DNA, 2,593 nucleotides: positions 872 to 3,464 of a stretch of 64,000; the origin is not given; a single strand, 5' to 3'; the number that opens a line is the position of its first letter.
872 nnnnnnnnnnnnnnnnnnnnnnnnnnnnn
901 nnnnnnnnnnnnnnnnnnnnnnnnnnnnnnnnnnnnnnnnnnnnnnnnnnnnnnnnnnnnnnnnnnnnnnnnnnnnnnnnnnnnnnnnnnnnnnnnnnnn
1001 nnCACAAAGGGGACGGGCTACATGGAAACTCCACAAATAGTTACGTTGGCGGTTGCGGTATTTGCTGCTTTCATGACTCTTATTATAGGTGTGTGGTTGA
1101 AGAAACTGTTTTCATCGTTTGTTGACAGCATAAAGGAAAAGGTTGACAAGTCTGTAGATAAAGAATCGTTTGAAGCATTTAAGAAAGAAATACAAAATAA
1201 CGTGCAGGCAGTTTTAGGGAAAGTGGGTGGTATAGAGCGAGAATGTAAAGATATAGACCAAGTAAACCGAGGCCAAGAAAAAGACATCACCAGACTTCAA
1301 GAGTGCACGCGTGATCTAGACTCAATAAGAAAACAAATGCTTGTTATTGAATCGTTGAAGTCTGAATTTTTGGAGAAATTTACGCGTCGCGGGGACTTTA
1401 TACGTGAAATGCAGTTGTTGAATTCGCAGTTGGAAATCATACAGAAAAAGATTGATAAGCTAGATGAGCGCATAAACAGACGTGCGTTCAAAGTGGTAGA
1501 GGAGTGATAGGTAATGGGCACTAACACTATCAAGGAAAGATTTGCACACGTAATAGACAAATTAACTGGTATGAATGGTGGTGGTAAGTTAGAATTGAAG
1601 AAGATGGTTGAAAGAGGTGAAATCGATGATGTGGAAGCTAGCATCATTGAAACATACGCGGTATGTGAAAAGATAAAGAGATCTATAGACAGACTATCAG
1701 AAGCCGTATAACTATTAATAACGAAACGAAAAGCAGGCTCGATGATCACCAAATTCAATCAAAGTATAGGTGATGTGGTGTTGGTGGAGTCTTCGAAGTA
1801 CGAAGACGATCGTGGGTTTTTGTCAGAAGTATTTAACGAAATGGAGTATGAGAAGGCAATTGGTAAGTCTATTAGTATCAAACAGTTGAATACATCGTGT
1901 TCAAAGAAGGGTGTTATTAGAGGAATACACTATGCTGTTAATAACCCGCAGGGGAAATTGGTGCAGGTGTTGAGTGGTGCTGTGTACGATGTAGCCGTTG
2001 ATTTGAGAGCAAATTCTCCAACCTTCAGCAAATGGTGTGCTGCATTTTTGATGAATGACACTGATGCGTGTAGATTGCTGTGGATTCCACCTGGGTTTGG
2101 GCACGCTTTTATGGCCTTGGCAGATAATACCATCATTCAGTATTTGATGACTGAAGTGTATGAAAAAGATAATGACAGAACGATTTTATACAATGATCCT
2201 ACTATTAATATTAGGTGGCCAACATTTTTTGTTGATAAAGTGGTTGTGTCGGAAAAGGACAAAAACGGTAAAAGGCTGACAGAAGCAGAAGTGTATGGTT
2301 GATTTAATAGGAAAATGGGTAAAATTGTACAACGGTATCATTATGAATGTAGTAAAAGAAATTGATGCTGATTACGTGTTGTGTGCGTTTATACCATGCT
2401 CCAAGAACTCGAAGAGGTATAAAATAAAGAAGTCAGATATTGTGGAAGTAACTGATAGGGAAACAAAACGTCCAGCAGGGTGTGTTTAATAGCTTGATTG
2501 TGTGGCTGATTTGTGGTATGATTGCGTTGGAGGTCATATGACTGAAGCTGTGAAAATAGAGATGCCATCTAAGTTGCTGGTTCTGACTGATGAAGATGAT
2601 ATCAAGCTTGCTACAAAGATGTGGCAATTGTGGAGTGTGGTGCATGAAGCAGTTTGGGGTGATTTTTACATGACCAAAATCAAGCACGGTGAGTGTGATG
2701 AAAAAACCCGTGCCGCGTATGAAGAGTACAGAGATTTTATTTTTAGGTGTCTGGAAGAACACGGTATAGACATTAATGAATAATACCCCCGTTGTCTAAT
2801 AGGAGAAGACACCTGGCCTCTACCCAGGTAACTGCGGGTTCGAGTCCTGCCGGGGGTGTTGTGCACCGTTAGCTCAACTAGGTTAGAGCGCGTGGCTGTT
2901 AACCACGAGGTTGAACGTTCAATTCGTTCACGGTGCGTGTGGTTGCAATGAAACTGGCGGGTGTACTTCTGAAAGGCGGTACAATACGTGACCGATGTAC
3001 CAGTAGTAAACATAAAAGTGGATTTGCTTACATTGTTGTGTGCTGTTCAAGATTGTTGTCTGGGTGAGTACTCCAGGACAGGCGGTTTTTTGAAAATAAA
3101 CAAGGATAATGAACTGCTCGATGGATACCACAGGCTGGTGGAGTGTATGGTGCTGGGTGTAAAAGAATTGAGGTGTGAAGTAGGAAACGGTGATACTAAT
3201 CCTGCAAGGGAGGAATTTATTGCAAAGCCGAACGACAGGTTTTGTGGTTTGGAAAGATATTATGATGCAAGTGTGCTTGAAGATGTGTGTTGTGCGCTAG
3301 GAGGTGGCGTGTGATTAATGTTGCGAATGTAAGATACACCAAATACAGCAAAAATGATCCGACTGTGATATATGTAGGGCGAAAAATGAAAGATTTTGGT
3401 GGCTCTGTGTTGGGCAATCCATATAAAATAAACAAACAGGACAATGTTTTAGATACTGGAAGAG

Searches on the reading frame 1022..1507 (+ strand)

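Call 88: search_protein_families(library=pfam, proteins=[window:1022-1507:+], max_evalue=0.01)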
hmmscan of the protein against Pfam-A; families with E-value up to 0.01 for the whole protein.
window:1022-1507:+ (161 aa): 1 family
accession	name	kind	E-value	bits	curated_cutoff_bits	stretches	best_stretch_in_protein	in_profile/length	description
PF18595.6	Nuf2_DHR10-like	-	0.0013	19.2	28.4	1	89-153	39-103/117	Nuf2, DHR10-like domain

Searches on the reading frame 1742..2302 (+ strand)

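Call 88: search_protein_families(library=pfam, proteins=[window:1742-2302:+], max_evalue=0.01)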
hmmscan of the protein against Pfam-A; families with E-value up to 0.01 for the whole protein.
window:1742-2302:+ (186 aa): 1 family
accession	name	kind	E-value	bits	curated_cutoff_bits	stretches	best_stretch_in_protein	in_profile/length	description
PF00908.23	dTDP_sugar_isom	-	2.6e-55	187.1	27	1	8-180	3-167/168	dTDP-4-dehydrorhamnose 3,5-epimerase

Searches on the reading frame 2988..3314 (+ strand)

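Call 3: search_protein_families(library=pfam, proteins=[window:2988-3314:+], max_evalue=0.1)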
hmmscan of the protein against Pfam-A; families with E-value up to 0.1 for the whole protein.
window:2988-3314:+ (108 aa): 0 families

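Call 4: search_protein_families(library=phrogs, proteins=[window:2988-3314:+], max_evalue=0.01)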
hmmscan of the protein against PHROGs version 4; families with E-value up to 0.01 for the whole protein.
window:2988-3314:+ (108 aa): 1 family
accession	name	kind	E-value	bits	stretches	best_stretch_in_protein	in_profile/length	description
phrog_21315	-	unknown function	0.0075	16.3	1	37-79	50-91/415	-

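Call 77: search_protein_families(library=padloc, proteins=[window:2988-3314:+], max_evalue=0.01)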
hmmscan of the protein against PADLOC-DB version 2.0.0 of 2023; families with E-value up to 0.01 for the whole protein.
window:2988-3314:+ (108 aa): 0 families
